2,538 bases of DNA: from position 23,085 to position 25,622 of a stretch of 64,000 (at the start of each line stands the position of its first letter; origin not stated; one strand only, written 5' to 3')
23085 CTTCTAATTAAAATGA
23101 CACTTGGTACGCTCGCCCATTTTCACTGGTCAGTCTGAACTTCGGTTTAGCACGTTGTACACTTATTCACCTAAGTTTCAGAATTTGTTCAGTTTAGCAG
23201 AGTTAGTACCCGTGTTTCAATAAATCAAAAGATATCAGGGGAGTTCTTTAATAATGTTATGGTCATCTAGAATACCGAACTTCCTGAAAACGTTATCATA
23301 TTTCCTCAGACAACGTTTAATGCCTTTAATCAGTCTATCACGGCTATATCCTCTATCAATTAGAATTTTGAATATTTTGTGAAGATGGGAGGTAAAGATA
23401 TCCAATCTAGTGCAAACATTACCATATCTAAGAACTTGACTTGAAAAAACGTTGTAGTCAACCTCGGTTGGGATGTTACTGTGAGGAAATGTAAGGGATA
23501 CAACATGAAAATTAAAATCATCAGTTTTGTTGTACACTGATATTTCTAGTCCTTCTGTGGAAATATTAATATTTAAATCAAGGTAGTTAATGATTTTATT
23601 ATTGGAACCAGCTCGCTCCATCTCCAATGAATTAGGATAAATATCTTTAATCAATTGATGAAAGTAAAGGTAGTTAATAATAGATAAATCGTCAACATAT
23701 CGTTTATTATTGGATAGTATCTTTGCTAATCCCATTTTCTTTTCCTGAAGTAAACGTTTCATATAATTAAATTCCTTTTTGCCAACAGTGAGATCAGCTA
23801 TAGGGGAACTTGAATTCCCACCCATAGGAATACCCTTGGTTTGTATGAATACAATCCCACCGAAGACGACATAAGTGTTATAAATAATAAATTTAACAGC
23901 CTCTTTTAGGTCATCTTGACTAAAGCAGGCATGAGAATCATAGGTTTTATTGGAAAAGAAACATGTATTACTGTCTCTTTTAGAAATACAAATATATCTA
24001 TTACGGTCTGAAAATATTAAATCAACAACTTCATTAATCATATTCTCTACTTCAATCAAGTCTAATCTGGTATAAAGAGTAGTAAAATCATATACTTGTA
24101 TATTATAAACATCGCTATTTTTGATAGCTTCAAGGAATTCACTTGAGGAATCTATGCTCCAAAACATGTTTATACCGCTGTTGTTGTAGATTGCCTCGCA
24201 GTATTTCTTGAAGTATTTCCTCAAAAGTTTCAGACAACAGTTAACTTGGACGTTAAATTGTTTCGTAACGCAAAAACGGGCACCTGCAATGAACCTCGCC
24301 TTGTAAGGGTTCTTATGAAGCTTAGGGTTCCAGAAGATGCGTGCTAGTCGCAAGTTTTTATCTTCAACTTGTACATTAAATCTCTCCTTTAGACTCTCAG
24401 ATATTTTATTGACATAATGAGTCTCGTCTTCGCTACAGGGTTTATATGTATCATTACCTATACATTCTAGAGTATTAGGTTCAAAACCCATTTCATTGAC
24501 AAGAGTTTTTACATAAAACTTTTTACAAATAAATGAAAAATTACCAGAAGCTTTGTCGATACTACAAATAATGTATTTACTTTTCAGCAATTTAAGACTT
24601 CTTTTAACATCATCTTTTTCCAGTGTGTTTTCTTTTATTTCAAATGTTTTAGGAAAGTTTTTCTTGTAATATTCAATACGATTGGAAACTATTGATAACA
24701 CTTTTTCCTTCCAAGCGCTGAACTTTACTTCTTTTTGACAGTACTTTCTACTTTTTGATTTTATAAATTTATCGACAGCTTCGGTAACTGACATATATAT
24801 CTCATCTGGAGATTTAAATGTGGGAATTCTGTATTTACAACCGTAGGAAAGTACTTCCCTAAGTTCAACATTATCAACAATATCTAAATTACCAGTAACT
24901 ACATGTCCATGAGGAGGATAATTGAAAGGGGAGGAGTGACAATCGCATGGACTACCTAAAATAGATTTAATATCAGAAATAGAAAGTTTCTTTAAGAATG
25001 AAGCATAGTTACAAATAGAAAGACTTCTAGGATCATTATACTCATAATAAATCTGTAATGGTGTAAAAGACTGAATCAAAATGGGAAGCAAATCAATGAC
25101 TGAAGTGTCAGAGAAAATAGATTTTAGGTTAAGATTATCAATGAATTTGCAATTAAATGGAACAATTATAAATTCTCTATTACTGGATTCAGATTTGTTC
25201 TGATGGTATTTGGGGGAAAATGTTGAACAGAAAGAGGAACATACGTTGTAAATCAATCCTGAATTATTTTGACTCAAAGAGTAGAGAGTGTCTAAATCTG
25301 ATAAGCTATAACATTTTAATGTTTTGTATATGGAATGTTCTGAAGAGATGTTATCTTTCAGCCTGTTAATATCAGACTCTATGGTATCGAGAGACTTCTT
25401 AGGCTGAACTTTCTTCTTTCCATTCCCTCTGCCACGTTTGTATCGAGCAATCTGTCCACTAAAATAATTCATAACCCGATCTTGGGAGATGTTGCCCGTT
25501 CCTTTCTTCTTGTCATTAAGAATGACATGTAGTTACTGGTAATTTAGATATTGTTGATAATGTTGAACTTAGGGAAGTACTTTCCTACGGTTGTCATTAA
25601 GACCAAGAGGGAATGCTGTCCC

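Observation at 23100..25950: Penelope-like retroelement with permuted domain order (GIY-YIG upstream of RT), i.e. Naiad/Chlamys-type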

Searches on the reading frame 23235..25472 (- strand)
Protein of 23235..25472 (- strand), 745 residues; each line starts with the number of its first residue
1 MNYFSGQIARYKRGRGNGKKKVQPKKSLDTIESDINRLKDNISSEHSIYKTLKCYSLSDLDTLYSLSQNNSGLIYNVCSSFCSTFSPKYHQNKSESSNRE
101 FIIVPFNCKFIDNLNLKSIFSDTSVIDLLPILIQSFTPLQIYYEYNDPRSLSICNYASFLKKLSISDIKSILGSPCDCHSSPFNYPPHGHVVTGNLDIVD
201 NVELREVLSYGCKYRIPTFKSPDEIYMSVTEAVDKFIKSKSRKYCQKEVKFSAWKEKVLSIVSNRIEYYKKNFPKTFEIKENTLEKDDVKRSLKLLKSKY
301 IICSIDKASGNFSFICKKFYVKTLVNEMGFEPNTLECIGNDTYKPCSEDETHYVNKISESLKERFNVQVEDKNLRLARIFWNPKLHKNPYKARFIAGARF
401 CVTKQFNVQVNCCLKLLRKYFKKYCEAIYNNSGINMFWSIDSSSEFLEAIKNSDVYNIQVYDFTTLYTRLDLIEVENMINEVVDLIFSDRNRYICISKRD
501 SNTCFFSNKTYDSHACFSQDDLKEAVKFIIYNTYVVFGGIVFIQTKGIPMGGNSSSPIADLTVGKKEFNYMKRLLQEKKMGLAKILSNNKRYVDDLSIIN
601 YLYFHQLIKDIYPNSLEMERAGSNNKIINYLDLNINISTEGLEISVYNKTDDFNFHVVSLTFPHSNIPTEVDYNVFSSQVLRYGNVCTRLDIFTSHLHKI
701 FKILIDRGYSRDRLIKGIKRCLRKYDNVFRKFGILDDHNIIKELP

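Call 4: search_protein_families(library=pfam, proteins=[window:23235-25472:-], max_evalue=1)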
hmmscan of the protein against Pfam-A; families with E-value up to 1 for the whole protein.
window:23235-25472:- (745 aa): 1 family
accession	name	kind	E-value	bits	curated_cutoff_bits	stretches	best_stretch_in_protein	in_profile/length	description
PF22385.1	Cas9_C_2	-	0.75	10.1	27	0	592-616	38-62/94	CRISPR-associated endonuclease Cas9, C-terminal domain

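Call 11: find_homologous_proteins(query=window:23235-25472:-)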
Query window:23235-25472:- (745 aa): 112 proteins with E <= 0.001 among 8000 candidates.
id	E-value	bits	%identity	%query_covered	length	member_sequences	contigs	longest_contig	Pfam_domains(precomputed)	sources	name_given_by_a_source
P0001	0.0e+0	1656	98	100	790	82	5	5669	-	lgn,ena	-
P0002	0.0e+0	1460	86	100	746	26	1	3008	PF26215.1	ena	-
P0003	0.0e+0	1356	81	100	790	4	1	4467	PF26215.1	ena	-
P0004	0.0e+0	1320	77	100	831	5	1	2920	-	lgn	-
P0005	0.0e+0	1131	80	83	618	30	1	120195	-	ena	-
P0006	0.0e+0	1053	63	100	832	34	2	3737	PF26215.1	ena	-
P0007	0.0e+0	1032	62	100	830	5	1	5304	-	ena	-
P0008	3.0e-297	1006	60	99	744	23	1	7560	-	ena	-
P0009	4.3e-291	986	59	100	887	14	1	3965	-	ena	-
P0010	2.3e-290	983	59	100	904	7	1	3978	PF01541.31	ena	-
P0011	2.4e-290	983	59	100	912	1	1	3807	PF01541.31,PF26215.1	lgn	-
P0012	6.2e-285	965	62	92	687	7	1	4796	-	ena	-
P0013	2.0e-283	960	58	100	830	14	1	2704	-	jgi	jgi:hypothetical protein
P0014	1.1e-282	958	57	99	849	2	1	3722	PF26215.1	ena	-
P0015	2.7e-279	947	59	99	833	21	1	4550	-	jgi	-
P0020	2.8e-254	864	55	94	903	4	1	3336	PF01541.31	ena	-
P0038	8.7e-189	647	47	89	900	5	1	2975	PF01541.31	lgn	-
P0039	2.4e-186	639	42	98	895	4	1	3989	PF01541.31,PF26215.1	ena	-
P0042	2.8e-183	629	44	89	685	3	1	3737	PF26215.1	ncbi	-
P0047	1.5e-176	607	45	89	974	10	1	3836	PF01541.31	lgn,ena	-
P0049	7.7e-174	598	42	100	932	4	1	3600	PF01541.31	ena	-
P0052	2.5e-168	580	43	87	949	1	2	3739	PF01541.31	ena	-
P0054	3.3e-166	573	41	99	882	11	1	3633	PF01541.31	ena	-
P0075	3.0e-107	378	33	85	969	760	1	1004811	-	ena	-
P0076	7.9e-103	363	34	86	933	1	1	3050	PF01541.31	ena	-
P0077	1.1e-101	359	34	84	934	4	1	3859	PF01541.31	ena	-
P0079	3.9e-99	351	31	96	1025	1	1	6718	PF01541.31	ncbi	-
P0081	4.3e-98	348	32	94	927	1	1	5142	PF01541.31,PF26215.1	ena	-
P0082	1.1e-95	340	32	95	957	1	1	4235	PF01541.31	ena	-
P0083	2.4e-86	309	33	83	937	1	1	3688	PF01541.31,PF26215.1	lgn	-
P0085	4.4e-78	281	29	98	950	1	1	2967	-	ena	-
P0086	3.8e-77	278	31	83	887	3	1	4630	PF01541.31,PF26215.1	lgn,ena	-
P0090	3.7e-69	252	29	80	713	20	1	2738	-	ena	-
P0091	2.7e-68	249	97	16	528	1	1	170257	PF00078.33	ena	-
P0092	5.0e-65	238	30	86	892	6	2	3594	PF01541.31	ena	-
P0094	2.1e-60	223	29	82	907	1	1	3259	PF00078.33,PF01541.31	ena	-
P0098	1.4e-58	217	28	74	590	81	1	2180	-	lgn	-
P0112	1.6e-42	164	27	84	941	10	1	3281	PF00078.33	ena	-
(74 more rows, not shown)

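Call 13: find_encoding_contigs(protein=P0001, flank=6000, max_places=10)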
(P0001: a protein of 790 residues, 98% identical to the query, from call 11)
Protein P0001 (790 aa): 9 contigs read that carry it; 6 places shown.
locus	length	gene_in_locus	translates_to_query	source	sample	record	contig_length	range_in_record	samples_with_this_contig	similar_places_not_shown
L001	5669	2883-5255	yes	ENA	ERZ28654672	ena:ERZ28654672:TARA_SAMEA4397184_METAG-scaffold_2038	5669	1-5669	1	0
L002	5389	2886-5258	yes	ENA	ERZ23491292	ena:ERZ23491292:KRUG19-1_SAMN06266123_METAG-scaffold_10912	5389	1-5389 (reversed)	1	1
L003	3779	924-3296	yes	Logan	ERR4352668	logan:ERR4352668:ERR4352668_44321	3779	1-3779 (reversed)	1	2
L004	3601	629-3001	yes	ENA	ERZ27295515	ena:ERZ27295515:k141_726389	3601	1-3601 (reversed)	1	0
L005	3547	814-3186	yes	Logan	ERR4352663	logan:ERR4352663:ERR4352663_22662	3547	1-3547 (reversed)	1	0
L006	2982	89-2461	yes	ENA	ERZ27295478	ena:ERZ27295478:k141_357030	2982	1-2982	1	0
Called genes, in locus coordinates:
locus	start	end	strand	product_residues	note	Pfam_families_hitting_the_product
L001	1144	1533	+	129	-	-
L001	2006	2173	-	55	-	-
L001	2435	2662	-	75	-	-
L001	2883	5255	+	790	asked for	-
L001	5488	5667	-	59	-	?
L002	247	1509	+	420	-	-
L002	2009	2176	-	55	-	-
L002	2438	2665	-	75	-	-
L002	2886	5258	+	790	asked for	-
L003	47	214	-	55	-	-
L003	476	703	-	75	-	-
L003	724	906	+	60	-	-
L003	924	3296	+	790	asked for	-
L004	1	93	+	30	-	?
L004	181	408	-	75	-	-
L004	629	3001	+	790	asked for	-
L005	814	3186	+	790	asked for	-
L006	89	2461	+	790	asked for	-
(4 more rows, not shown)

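Call 28: find_related_loci(query=A1, collection=metagenome_contigs, flank=4000)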
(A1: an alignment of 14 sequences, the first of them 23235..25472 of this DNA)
Query A1 (745 aa) in metagenome_contigs; peptide patterns used: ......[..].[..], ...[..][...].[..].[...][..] (x = any residue, [..] = any of these).
403 stretches matched a pattern; 118 encode a relative of the query (tblastn E <= 1e-3); the best 80 are kept; 80 distinct loci.
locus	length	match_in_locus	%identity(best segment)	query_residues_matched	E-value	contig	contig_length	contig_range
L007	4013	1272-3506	98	1-745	0e+0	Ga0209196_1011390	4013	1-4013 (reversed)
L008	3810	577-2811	98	1-745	0e+0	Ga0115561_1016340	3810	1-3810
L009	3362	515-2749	98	1-745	0e+0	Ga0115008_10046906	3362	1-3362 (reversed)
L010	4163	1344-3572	58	1-744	0e+0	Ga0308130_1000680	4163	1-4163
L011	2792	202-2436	58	1-744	0e+0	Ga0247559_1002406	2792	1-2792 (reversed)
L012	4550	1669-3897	59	1-741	0e+0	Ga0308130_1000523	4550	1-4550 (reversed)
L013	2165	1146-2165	97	1-340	0e+0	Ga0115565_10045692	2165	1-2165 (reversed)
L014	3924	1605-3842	47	3-744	0e+0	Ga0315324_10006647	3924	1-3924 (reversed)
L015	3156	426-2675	45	3-740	0e+0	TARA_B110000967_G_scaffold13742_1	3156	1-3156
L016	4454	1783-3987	44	3-733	0e+0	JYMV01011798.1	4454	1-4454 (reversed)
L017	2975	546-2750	44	3-733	0e+0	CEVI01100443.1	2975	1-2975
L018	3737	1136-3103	44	74-733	0e+0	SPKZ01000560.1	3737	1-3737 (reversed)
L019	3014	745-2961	43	3-736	0e+0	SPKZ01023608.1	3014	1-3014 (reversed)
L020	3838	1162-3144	44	79-744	0e+0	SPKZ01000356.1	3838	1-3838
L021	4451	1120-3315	39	3-735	2e-170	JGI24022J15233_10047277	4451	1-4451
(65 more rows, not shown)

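Call 33: find_encoding_contigs(protein=P0003, flank=3000, max_places=3)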
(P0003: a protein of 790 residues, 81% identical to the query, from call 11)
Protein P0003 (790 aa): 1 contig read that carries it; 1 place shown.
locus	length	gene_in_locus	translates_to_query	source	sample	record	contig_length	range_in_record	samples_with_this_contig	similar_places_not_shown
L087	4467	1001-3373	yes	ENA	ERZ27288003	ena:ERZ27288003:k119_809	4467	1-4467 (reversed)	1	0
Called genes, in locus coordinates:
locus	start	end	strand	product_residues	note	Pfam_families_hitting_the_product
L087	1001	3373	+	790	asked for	PF26215:HTH_animal (weak)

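Call 34: find_encoding_contigs(protein=P0004, flank=3000, max_places=3)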
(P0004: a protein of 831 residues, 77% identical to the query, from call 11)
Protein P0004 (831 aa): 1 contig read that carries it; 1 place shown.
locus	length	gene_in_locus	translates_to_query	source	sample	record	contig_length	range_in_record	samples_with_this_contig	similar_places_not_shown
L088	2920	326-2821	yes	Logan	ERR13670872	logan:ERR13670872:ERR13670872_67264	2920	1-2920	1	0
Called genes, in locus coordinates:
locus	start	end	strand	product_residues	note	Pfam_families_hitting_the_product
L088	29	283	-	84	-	-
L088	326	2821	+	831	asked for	-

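Call 35: find_encoding_contigs(protein=P0006, flank=3000, max_places=3)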
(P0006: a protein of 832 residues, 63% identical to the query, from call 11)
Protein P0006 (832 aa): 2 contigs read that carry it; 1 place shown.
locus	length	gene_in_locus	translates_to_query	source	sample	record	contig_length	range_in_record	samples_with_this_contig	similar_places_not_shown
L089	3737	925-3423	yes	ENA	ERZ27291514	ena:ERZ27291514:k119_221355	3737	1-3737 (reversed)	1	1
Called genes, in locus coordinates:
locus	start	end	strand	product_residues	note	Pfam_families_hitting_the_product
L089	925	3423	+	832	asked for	PF26215:HTH_animal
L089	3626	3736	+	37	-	?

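Call 36: find_encoding_contigs(protein=P0007, flank=3000, max_places=3)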
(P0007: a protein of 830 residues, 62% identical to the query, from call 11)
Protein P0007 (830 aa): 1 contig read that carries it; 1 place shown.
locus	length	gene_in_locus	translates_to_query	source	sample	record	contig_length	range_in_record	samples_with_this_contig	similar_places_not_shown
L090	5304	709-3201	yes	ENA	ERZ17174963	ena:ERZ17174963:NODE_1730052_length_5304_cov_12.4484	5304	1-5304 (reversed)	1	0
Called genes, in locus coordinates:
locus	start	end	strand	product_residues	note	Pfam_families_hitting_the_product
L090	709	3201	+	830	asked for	-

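Call 59: search_protein_families(library=pfam, proteins=[P0010, P0011, L003:546-3296:+], max_evalue=0.1)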
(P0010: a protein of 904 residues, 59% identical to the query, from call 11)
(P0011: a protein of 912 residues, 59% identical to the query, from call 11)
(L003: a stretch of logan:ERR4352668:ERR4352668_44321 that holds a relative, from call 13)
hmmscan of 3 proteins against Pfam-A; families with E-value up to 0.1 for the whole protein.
P0010 (904 aa): 1 family
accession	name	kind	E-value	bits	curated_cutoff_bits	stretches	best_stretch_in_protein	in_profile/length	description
PF01541.30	GIY-YIG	-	2e-05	25.3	22.6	1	50-136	2-73/78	GIY-YIG catalytic domain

P0011 (912 aa): 1 family
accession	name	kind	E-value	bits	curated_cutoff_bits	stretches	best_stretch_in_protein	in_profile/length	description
PF01541.30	GIY-YIG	-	2.1e-06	28.4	22.6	1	56-101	3-48/78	GIY-YIG catalytic domain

L003:546-3296:+ (916 aa): 1 family
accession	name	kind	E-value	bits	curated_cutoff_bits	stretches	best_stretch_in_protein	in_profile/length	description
PF01541.30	GIY-YIG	-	1.3e-05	25.8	22.6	1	60-106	2-48/78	GIY-YIG catalytic domain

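Call 60: search_solved_structures(query=A1, max_evalue=10)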
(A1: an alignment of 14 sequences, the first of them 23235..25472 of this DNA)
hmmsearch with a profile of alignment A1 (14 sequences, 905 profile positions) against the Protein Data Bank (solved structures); distinct sequences matched with E-value up to 10: 1.
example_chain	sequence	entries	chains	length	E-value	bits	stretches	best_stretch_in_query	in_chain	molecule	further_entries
9cfs_A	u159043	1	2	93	1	10.4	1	171-246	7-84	Long regulatory protein rop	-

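Call 61: search_protein_families(library=pfam, proteins=[P0094, P0112, P0092, P0085, P0075, P0090, P0098], max_evalue=0.01)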
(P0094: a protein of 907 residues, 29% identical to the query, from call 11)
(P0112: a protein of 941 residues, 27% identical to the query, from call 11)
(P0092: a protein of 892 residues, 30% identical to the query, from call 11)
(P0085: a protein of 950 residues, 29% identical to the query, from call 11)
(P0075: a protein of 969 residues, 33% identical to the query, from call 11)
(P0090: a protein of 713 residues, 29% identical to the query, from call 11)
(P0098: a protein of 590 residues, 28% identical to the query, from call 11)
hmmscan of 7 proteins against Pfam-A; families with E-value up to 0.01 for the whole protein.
P0094 (907 aa): 2 families
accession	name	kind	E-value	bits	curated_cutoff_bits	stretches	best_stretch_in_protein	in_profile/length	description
PF01541.30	GIY-YIG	-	6.4e-07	30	22.6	1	53-129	2-66/78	GIY-YIG catalytic domain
PF00078.32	RVT_1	-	5.3e-06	26.7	29.6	1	599-792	52-192/205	Reverse transcriptase (RNA-dependent DNA polymerase)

P0112 (941 aa): 1 family
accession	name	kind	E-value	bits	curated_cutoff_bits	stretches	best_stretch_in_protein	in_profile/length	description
PF00078.32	RVT_1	-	2.1e-05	24.7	29.6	1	594-802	17-166/205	Reverse transcriptase (RNA-dependent DNA polymerase)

P0092 (892 aa): 1 family
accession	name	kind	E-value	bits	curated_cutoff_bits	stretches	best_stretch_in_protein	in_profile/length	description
PF01541.30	GIY-YIG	-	1.1e-05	26.1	22.6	1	15-55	3-42/78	GIY-YIG catalytic domain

P0085 (950 aa): 0 families

P0075 (969 aa): 2 families
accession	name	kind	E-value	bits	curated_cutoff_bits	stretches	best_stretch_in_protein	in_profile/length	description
PF01541.30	GIY-YIG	-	3.9e-05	24.3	22.6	1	85-172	2-74/78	GIY-YIG catalytic domain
PF00078.32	RVT_1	-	4.8e-05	23.6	29.6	1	585-795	3-157/205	Reverse transcriptase (RNA-dependent DNA polymerase)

P0090 (713 aa): 1 family
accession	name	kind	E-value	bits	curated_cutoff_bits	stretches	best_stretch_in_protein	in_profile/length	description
PF00078.32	RVT_1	-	4.8e-05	23.6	29.6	1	397-577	42-170/205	Reverse transcriptase (RNA-dependent DNA polymerase)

P0098 (590 aa): 1 family
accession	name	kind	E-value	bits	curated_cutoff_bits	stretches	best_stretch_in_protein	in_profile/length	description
PF00078.32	RVT_1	-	3.6e-05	24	29.6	1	229-445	3-161/205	Reverse transcriptase (RNA-dependent DNA polymerase)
